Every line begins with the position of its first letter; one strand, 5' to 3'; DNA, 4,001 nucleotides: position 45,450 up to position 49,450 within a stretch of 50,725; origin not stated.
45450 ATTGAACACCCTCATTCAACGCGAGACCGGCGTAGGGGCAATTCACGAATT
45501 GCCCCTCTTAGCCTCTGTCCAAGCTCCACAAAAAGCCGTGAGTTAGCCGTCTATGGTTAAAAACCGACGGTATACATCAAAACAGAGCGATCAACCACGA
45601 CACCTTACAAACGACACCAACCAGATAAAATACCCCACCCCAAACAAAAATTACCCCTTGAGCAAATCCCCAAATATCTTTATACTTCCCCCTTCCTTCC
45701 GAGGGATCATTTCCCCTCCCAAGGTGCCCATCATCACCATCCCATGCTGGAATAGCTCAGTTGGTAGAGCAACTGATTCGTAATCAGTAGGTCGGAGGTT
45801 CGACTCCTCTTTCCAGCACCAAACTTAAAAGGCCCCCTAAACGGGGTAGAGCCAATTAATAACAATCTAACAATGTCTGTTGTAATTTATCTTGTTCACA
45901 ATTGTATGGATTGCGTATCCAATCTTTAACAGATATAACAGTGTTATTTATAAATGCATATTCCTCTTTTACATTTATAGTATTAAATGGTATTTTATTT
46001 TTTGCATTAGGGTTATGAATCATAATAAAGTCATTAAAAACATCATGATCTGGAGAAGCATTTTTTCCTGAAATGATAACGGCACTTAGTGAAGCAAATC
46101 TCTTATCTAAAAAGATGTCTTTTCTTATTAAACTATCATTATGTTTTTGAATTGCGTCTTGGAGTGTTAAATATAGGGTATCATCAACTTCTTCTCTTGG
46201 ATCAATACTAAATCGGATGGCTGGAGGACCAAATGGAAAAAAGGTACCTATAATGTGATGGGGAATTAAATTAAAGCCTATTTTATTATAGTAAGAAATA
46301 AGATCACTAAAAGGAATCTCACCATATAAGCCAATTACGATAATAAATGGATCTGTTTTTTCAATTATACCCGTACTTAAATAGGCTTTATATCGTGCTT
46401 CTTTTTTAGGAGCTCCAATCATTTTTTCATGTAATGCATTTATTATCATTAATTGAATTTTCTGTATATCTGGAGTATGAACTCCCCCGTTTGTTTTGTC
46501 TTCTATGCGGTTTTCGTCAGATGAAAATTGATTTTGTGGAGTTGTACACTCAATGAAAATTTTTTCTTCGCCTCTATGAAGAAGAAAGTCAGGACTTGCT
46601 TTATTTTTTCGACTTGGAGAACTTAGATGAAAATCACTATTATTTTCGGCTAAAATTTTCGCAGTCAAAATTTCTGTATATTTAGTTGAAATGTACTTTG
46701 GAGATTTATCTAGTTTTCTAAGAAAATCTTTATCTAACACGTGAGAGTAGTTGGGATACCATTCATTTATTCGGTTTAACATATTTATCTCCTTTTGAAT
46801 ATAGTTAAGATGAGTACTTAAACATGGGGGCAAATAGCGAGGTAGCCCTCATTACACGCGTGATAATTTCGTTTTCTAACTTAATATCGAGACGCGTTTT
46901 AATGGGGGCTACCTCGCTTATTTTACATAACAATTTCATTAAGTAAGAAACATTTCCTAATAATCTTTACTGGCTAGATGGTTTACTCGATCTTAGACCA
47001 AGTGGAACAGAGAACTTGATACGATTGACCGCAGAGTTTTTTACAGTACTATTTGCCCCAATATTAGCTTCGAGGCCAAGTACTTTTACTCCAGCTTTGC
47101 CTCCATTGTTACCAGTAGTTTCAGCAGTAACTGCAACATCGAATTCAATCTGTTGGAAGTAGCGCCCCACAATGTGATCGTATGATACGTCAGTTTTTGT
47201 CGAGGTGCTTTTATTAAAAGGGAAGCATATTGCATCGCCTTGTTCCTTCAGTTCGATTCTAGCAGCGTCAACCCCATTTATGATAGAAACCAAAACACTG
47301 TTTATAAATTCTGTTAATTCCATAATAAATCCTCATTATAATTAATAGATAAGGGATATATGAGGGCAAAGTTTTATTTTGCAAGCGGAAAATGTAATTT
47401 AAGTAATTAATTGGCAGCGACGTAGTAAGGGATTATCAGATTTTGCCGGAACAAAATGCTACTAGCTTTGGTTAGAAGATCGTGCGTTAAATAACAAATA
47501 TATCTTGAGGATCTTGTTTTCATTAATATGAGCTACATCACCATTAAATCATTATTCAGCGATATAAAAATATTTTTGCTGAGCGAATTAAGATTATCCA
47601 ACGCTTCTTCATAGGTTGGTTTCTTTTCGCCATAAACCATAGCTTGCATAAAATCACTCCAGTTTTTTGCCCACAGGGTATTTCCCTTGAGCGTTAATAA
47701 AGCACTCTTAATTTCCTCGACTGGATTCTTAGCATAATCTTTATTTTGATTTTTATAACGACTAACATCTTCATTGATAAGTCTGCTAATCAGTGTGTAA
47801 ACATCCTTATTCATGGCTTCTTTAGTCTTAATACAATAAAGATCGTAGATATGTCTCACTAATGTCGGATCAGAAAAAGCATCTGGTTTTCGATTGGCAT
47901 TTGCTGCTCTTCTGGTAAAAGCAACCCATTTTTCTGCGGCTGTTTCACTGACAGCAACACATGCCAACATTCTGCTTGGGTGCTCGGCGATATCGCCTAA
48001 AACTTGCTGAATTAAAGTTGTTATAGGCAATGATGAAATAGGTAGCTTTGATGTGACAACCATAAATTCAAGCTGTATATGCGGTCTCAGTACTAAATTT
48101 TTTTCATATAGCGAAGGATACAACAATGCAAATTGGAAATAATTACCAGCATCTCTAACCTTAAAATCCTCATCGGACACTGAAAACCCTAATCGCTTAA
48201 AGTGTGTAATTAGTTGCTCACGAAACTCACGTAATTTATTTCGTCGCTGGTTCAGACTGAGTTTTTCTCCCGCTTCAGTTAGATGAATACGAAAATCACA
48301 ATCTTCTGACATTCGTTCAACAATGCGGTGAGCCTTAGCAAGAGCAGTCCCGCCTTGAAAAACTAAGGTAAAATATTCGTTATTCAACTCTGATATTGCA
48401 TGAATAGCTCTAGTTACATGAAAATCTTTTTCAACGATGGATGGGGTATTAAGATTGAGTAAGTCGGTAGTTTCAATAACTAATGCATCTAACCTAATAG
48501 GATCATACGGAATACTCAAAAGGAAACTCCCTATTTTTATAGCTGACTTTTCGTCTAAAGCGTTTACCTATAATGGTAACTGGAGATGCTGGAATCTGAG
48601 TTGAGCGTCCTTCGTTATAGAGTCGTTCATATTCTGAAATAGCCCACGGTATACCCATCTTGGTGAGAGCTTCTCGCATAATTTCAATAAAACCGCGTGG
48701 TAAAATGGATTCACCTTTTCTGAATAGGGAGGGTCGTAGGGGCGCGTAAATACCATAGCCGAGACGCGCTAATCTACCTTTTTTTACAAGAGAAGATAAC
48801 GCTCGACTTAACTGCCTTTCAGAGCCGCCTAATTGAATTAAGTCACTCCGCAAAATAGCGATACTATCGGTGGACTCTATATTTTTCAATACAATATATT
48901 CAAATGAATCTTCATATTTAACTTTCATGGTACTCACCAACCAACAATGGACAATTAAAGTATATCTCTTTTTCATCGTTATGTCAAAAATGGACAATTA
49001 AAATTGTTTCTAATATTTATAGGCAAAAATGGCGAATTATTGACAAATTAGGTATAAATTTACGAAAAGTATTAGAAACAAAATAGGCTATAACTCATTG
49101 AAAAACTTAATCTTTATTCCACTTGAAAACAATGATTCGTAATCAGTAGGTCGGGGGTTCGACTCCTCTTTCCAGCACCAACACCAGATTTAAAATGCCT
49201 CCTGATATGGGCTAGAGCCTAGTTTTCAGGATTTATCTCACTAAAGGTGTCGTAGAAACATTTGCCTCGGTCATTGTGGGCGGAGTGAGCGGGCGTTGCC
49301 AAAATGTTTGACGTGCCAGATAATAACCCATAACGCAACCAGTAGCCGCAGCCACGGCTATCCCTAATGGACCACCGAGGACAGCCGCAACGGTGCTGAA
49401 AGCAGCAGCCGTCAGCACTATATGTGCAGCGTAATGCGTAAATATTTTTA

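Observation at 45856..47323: Uncharacterised two-gene module (trypco2-like 118 aa plus 308-aa putative nuclease-fold protein) next to AbiE: candidate novel defence/conflict system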

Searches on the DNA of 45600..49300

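Call 75: search_rna_families(source=window, start=45600, end=49300, threshold=evalue, max_evalue=1)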
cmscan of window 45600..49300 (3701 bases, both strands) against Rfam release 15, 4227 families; matches with E-value up to 1: 3.
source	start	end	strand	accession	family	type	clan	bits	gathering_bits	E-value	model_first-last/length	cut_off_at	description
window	45746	45818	+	RF00005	tRNA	Gene; tRNA;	CL00001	75.3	29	6.2e-16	1-71/71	no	tRNA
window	45746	45819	-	RF04354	Plastid-ycf2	Cis-reg;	-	31.2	65.7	0.00096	1-75/75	no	Plastid-ycf2 5UTR RNA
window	46830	46926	-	RF03450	MIR1513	Gene; miRNA;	-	21.7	95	0.81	1-91/91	no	MIR1513 microRNA precursor family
